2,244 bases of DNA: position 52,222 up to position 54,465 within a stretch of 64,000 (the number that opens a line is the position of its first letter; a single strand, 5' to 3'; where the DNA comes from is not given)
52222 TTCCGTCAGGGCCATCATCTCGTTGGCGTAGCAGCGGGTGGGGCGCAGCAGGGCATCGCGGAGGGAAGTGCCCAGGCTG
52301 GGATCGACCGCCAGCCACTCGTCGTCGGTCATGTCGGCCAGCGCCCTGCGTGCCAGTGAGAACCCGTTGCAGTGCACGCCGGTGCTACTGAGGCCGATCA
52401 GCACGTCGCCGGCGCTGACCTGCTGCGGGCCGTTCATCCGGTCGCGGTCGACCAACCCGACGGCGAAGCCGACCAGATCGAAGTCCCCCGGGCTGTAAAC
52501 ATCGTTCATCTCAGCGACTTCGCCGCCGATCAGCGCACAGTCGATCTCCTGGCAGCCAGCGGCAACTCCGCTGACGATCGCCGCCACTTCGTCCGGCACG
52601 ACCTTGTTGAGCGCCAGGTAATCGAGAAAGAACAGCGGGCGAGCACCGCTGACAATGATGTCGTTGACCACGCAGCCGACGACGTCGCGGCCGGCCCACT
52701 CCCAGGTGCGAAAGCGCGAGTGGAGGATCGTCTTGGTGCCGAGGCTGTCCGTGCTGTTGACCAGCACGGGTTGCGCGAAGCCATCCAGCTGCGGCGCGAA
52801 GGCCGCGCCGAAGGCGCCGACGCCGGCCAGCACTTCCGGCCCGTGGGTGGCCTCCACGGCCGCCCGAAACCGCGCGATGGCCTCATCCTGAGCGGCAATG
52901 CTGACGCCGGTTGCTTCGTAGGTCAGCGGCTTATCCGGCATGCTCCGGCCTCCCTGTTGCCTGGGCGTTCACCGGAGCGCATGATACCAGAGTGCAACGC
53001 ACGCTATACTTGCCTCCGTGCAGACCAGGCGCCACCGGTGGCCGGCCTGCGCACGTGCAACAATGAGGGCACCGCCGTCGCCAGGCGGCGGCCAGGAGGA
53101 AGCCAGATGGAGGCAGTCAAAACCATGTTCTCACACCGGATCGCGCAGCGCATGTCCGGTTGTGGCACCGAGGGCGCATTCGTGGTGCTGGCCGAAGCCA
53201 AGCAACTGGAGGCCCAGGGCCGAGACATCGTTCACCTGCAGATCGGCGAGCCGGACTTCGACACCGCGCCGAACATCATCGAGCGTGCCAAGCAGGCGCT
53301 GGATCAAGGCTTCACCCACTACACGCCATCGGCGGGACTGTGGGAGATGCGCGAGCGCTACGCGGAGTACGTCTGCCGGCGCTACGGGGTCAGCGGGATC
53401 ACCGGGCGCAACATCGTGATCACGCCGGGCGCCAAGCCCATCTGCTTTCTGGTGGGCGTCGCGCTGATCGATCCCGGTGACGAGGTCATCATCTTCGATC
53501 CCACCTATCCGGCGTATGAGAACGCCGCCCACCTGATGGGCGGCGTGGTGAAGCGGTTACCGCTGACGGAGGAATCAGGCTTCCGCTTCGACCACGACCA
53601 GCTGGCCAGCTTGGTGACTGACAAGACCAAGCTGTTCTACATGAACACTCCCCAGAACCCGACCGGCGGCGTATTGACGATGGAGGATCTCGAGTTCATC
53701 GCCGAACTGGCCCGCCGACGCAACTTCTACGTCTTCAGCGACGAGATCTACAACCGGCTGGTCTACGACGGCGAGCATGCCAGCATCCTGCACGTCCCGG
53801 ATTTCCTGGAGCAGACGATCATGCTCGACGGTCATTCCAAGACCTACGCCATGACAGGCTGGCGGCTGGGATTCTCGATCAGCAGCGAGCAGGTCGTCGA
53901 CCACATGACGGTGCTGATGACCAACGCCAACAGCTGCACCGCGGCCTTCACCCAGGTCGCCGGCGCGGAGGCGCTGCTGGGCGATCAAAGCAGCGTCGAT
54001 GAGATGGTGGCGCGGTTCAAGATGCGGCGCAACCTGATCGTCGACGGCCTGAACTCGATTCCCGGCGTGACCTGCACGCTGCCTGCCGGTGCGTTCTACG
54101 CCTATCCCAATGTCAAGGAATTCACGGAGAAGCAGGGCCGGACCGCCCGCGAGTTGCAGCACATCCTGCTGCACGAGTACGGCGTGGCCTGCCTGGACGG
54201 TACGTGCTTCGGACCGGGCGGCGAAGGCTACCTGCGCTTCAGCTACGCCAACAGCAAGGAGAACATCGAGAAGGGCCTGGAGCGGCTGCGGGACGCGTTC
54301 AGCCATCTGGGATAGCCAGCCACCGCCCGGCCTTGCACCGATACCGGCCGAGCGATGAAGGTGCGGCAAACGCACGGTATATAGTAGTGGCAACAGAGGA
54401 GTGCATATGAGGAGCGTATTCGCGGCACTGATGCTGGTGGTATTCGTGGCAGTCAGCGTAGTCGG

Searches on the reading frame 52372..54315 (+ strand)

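Call 31: search_protein_families(library=pfam, proteins=[window:52372-54315:+], max_evalue=0.001)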
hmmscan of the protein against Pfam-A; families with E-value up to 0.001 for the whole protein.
window:52372-54315:+ (647 aa): 2 families
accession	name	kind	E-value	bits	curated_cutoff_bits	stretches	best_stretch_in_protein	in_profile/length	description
PF00155.27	Aminotran_1_2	-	4.5e-70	237.1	19.7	1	285-639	2-361/361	Aminotransferase class I and II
PF01053.26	Cys_Met_Meta_PP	-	7.9e-07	28.4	27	1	363-458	85-174/381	Cys/Met metabolism PLP-dependent enzyme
